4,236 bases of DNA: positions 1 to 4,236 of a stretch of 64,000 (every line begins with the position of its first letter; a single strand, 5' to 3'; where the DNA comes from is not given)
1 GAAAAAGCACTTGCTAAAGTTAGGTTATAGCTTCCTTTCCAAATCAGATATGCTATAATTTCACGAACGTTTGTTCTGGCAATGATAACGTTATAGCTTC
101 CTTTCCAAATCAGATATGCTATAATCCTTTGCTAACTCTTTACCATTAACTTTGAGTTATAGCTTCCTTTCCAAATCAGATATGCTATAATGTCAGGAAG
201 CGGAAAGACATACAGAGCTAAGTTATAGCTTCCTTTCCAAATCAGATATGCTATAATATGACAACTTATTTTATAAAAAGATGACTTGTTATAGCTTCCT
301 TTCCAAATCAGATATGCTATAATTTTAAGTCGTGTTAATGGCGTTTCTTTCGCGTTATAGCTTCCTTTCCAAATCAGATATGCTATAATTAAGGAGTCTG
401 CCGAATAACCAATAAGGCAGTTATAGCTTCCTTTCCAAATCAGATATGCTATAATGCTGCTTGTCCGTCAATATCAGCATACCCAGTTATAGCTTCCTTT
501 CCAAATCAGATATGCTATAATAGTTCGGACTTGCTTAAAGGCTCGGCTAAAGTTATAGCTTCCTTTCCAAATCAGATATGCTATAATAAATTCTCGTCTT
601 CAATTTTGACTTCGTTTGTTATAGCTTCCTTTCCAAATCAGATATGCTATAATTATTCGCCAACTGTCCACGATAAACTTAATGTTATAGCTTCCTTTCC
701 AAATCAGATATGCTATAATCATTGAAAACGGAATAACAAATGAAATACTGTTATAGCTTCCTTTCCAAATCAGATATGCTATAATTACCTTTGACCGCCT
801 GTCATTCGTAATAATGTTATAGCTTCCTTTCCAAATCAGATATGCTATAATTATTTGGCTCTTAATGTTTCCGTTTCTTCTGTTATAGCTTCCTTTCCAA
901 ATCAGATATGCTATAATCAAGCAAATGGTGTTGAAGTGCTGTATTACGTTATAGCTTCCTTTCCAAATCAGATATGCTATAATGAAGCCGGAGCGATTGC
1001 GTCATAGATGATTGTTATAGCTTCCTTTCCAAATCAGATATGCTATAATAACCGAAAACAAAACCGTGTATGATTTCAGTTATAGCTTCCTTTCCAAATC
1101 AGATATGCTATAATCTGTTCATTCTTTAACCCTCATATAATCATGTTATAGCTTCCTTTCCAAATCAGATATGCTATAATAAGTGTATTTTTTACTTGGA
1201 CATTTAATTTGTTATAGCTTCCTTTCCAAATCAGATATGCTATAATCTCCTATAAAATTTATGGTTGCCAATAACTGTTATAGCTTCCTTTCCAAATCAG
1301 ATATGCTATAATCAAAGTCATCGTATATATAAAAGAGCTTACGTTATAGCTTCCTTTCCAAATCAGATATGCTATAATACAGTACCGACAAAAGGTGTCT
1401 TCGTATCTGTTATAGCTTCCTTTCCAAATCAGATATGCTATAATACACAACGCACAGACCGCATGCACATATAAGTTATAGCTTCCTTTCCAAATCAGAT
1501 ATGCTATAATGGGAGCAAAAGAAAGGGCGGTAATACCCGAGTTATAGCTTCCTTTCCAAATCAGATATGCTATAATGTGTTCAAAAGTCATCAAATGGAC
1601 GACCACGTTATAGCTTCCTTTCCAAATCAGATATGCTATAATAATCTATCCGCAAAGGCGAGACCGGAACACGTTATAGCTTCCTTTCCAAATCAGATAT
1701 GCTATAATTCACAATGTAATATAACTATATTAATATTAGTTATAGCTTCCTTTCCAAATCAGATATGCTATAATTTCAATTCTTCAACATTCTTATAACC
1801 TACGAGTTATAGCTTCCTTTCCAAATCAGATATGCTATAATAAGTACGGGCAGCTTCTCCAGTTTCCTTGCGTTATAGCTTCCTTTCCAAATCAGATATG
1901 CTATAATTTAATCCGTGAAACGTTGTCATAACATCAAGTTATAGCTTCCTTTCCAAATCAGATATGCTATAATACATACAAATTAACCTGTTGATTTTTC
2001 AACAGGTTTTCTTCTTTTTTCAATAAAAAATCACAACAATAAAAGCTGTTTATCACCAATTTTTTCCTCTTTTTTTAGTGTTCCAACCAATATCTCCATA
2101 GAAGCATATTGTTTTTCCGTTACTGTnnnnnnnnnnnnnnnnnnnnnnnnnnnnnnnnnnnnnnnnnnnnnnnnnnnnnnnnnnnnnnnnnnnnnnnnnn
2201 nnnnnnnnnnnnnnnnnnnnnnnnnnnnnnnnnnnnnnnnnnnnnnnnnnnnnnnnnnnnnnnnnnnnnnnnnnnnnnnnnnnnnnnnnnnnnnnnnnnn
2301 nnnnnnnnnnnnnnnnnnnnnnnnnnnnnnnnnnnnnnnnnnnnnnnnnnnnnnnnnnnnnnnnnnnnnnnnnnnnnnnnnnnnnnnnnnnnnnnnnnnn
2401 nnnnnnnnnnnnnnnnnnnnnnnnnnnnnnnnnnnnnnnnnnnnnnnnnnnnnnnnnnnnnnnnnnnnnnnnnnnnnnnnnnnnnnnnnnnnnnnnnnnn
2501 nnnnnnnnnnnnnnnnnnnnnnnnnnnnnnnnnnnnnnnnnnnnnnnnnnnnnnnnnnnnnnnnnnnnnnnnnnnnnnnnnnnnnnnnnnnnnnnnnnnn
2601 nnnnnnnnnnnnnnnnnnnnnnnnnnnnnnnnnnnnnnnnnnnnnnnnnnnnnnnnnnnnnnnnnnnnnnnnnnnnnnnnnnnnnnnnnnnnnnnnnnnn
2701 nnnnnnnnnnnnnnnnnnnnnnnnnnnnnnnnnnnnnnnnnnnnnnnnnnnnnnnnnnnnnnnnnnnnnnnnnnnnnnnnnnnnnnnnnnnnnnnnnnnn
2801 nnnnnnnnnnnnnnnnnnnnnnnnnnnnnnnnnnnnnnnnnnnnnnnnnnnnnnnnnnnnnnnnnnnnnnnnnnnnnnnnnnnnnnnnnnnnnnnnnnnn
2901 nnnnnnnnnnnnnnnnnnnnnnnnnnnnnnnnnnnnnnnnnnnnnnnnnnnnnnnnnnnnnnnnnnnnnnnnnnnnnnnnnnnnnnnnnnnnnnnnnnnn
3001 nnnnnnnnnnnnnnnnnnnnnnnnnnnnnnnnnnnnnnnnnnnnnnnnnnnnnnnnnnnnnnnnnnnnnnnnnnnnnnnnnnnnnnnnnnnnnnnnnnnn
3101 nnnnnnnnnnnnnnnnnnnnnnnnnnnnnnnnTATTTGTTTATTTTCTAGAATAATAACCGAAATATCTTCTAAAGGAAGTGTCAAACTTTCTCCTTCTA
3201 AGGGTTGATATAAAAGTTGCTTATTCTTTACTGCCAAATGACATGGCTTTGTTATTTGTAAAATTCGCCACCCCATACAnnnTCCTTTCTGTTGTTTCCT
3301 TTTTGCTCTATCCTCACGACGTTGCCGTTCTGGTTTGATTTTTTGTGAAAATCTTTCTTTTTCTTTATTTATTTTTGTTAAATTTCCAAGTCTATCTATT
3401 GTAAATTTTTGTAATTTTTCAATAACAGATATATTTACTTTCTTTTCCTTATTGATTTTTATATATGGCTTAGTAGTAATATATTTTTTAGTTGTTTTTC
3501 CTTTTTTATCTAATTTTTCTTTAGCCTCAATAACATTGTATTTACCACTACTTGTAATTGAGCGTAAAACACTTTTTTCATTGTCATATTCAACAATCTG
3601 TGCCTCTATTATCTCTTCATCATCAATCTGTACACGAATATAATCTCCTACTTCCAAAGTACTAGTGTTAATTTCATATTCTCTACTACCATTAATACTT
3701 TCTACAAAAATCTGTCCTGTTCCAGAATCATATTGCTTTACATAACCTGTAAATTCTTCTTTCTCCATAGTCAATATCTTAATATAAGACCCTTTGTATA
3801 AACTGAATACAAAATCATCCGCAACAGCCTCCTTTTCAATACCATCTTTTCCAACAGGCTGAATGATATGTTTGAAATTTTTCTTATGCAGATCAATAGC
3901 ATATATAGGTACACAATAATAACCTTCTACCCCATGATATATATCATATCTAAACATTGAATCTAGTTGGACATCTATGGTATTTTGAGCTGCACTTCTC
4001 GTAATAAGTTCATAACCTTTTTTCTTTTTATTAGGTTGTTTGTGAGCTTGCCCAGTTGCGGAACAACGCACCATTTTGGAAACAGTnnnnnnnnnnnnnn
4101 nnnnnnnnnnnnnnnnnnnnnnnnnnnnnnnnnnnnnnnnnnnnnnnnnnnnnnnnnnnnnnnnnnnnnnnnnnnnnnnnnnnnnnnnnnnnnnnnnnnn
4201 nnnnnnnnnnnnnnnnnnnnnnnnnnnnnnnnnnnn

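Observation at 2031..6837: Complete cas9-cas1-cas2 type II-C operon with a ~1167-aa Cas9 from a low-GC, probably alphaproteobacterial, host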

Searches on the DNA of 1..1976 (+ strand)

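Call 24: search_dna_similar(query=window:1-1976:+, collection=phages, mode=distant, max_evalue=10, max_rows=30)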
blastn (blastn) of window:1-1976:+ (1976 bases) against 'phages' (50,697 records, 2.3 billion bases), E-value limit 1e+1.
Records with a match: 41; places in all: 41; records where one place covers at least 80% of the query: 0.
Best place of each record, by identity: 90-95% 24; 80-90% 17.
By first word of the organism name: Lactococcus 22; Bacillus 10; Listeria 2; Streptococcus 2; Escherichia 1; Staphylococcus 1; Erwinia 1; Salmonella 1; Alcaligenes 1.
By host as written in the record: Lactococcus lactis 13; - 5; Lactococcus lactis subsp. lactis bv. diacetylactis 4; Bacillus subtilis 2; Bacillus licheniformis KKP_3373 2; Bacillus licheniformis KKP_3876 2; Listeria monocytogenes 2; Bacillus licheniformis 1; and 10 more.
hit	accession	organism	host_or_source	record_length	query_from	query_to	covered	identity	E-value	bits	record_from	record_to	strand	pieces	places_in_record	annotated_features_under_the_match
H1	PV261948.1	Bacillus phage vB_BliM_Yucatan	Bacillus licheniformis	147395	1698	1738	2%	84.4%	2e+0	41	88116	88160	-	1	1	none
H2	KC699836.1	Bacillus phage SIOphi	Bacillus subtilis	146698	1698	1738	2%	84.4%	2e+0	41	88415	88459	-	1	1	none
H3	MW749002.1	Bacillus phage vB_BspH_Mawwa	Bacillus sp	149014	1698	1738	2%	84.4%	2e+0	41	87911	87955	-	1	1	none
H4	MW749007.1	Bacillus phage vB_BspH_TimeGriffin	Bacillus sp.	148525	1698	1738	2%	84.4%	2e+0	41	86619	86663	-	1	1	none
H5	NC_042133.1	Bacillus phage SIOphi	Bacillus subtilis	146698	1698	1738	2%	84.4%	2e+0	41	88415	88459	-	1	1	none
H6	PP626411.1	Bacillus phage fHSPT3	Bacillus subtilis subsp. subtilis str. ...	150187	1698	1738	2%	84.4%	2e+0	41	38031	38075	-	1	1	none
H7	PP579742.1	Bacillus phage KKP_4047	Bacillus licheniformis KKP_3373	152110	1698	1738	2%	84.4%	2e+0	41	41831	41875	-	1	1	none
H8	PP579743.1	Bacillus phage KKP_4048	Bacillus licheniformis KKP_3373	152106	1698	1738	2%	84.4%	2e+0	41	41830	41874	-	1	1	none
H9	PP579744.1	Bacillus phage KKP_4049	Bacillus licheniformis KKP_3876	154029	1698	1738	2%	84.4%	2e+0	41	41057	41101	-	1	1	none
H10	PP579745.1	Bacillus phage KKP_4050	Bacillus licheniformis KKP_3876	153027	1698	1738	2%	84.4%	2e+0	41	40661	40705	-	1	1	none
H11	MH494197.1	Escherichia phage CMSTMSU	Escherichia coli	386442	1175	1213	2%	85.0%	6e-1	43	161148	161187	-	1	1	hypothetical protein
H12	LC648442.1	Staphylococcus phage vB_SsapH-Golestan-105-M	Staphylococcus saprophyticus 105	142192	246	286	2%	80.5%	7e+0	39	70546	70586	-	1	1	hypothetical protein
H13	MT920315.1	Erwinia phage FBB1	Erwinia tracheiphila BHKY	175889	1910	1942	2%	87.9%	6e-1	43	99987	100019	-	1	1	hypothetical protein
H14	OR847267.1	Listeria phage LM 4-11-1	Listeria monocytogenes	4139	1327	1358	2%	87.9%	7e+0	39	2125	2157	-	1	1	record has no annotation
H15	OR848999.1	Listeria phage LM 4-14-1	Listeria monocytogenes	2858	1327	1358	2%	87.9%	7e+0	39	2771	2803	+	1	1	record has no annotation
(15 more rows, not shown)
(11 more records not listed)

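Call 25: search_dna_similar(query=window:1-1976:+, collection=plasmids, mode=distant, max_evalue=10, max_rows=30)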
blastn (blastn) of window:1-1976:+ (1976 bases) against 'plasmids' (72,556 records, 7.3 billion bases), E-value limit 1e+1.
Records with a match: 5; places in all: 5; records where one place covers at least 80% of the query: 0.
Best place of each record, by identity: 90-95% 2; 80-90% 2; 60-80% 1.
By first word of the organism name: Fusobacterium 1; Clostridium 1; Borrelia 1; Bacteroides 1; Escherichia 1.
By predicted mobility (MOB-suite, as given by PLSDB): non-mobilizable 4; mobilizable 1.
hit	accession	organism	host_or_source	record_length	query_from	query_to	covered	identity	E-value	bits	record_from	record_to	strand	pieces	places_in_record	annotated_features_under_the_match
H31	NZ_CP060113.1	Fusobacterium hwasookii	Homo sapiens,Subgingival dental plaque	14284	1740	1797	3%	75.4%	7e+0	42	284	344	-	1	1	hypothetical protein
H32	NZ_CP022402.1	Clostridium botulinum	soil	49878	1707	1753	2%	83.7%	2e-1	46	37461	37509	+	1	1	hypothetical protein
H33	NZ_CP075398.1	Borrelia puertoricensis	Alectorobius puertoricensis,whole ...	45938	1180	1212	2%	88.2%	7e+0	41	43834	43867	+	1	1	hypothetical protein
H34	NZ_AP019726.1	Bacteroides uniformis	Homo sapiens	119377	898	925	1%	92.9%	2e+0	43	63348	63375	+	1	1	type I restriction endonuclease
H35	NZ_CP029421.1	Escherichia coli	whole organism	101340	1310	1336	1%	92.6%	7e+0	41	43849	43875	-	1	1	none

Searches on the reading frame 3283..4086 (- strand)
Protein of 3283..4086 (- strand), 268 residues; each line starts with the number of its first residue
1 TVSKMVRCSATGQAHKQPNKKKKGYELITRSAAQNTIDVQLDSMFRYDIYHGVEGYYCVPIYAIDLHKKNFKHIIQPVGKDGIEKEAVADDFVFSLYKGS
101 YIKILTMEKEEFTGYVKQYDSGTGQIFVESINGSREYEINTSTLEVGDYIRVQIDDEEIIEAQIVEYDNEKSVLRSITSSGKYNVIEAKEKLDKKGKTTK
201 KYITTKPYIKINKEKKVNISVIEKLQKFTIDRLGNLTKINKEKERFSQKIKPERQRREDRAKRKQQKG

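Call 79: search_solved_structures(query=window:3283-4086:-, max_evalue=1, show_alignments=3)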
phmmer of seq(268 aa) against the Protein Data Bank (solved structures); distinct sequences matched with E-value up to 1: 13.
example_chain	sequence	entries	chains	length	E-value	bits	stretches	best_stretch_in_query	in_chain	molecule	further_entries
8uzb_A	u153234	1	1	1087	0.00056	22.6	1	43-110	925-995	CRISPR-associated endonuclease Cas9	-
8uza_A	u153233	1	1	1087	0.00099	21.8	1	43-110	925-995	CRISPR-associated endonuclease Cas9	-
8jtj_A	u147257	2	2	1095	0.001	21.8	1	43-110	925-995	CRISPR-associated endonuclease Cas9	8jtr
9ar4_A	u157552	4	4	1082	0.0011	21.7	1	43-105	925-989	CRISPR-associated endonuclease Cas9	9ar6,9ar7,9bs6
8ja0_A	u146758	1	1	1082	0.0011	21.6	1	43-129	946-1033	CRISPR-associated endonuclease Cas9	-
6kc8_A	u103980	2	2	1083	0.0011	21.6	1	43-129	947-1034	CRISPR-associated endonuclease Cas9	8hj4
6jdv_A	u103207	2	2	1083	0.0012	21.6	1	43-129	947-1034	CRISPR-associated endonuclease Cas9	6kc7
6je4_A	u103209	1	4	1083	0.0012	21.6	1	43-129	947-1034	CRISPR-associated endonuclease Cas9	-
6jdq_A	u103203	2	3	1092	0.0012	21.6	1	43-129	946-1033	CRISPR-associated endonuclease Cas9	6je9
1q2c_A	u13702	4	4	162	0.6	12.7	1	87-123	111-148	histone acetyltransferase GCN5 | TGCN5 HISTONE ACETYL TRANSFERASE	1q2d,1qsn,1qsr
1qst_A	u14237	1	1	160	0.61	12.7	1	87-123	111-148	TGCN5 HISTONE ACETYL TRANSFERASE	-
1m1d_A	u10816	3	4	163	0.61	12.7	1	87-123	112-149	TGCN5 HISTONE ACETYL TRANSFERASE | HAT A1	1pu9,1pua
5gcn_A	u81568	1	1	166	0.63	12.6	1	87-123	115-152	HISTONE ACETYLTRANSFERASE GCN5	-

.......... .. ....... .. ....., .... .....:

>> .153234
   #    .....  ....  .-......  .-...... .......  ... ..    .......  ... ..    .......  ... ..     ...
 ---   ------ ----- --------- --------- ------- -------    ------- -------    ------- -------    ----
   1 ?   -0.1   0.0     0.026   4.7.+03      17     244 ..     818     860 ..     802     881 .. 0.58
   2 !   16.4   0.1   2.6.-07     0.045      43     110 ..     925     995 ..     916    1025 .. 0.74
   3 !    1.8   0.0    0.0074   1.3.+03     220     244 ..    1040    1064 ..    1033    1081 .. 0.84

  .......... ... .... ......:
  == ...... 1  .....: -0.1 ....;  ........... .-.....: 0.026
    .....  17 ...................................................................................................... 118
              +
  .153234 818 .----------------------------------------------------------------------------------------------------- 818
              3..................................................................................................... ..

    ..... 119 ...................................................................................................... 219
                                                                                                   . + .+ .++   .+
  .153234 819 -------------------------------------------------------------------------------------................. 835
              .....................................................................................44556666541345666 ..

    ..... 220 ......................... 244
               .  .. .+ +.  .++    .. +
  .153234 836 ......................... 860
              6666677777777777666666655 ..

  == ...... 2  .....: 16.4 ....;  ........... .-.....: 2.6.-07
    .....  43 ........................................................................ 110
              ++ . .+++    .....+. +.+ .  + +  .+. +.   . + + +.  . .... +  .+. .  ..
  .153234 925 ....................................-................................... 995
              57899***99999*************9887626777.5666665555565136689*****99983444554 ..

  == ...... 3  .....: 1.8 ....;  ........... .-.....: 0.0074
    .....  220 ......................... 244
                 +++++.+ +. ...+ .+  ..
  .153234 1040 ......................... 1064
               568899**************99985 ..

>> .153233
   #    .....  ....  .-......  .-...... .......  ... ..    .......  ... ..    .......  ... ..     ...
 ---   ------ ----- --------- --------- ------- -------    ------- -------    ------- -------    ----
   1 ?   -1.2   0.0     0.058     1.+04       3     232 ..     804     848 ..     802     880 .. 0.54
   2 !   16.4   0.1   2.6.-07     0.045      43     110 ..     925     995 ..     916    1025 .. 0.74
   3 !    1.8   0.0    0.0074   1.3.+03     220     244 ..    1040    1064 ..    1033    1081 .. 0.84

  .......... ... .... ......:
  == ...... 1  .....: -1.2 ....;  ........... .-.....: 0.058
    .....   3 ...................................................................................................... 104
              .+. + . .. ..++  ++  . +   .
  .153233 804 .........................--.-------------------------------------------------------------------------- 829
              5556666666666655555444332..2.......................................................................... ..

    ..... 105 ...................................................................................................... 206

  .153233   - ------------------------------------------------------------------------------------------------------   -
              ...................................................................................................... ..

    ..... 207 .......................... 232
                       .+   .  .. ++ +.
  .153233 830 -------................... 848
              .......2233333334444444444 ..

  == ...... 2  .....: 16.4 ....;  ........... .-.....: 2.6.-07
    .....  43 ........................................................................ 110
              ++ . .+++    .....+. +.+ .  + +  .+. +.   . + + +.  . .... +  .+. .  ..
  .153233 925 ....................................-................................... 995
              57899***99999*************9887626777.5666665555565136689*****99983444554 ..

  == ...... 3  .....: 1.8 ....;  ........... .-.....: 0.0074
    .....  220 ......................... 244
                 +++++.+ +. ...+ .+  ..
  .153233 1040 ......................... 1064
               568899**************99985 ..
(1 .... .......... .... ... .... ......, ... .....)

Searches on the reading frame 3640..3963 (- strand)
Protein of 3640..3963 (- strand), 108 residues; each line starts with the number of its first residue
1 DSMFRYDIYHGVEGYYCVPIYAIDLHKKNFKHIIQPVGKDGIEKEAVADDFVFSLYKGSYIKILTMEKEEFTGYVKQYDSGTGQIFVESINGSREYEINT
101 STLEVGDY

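Call 91: search_solved_structures(query=window:3640-3963:-, max_evalue=1, show_alignments=5)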
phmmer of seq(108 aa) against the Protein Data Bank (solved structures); distinct sequences matched with E-value up to 1: 31.
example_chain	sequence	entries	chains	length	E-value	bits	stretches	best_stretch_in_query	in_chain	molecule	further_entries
8ja0_A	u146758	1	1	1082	0.00046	23.6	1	2-87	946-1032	CRISPR-associated endonuclease Cas9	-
6jdv_A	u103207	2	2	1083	0.00046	23.6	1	2-87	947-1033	CRISPR-associated endonuclease Cas9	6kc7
6kc8_A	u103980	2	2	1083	0.00046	23.6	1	2-87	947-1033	CRISPR-associated endonuclease Cas9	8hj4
6je4_A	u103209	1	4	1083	0.00046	23.6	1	2-87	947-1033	CRISPR-associated endonuclease Cas9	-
6jdq_A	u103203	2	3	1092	0.00047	23.6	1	2-87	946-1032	CRISPR-associated endonuclease Cas9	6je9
5x2g_A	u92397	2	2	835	0.0038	20.6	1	2-88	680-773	CRISPR-associated endonuclease Cas9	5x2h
9ar4_A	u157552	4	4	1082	0.0043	20.5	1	3-64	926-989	CRISPR-associated endonuclease Cas9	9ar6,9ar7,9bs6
8uzb_A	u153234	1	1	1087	0.0051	20.2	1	3-69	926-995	CRISPR-associated endonuclease Cas9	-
8uza_A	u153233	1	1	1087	0.0072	19.8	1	3-69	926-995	CRISPR-associated endonuclease Cas9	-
8jtj_A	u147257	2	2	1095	0.0073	19.7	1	3-69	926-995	CRISPR-associated endonuclease Cas9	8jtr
21dz_A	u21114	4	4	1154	0.041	17.3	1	3-67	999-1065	CRISPR-associated endonuclease Cas9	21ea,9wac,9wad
8x5v_A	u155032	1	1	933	0.045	17.2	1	2-69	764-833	BlCas9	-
8hnw_A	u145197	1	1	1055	0.1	16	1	2-88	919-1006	CRISPR-associated endonuclease Cas9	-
8hnt_A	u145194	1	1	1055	0.1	16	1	2-88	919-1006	CRISPR-associated endonuclease Cas9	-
8hnv_A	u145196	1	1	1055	0.1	16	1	2-88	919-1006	CRISPR-associated endonuclease Cas9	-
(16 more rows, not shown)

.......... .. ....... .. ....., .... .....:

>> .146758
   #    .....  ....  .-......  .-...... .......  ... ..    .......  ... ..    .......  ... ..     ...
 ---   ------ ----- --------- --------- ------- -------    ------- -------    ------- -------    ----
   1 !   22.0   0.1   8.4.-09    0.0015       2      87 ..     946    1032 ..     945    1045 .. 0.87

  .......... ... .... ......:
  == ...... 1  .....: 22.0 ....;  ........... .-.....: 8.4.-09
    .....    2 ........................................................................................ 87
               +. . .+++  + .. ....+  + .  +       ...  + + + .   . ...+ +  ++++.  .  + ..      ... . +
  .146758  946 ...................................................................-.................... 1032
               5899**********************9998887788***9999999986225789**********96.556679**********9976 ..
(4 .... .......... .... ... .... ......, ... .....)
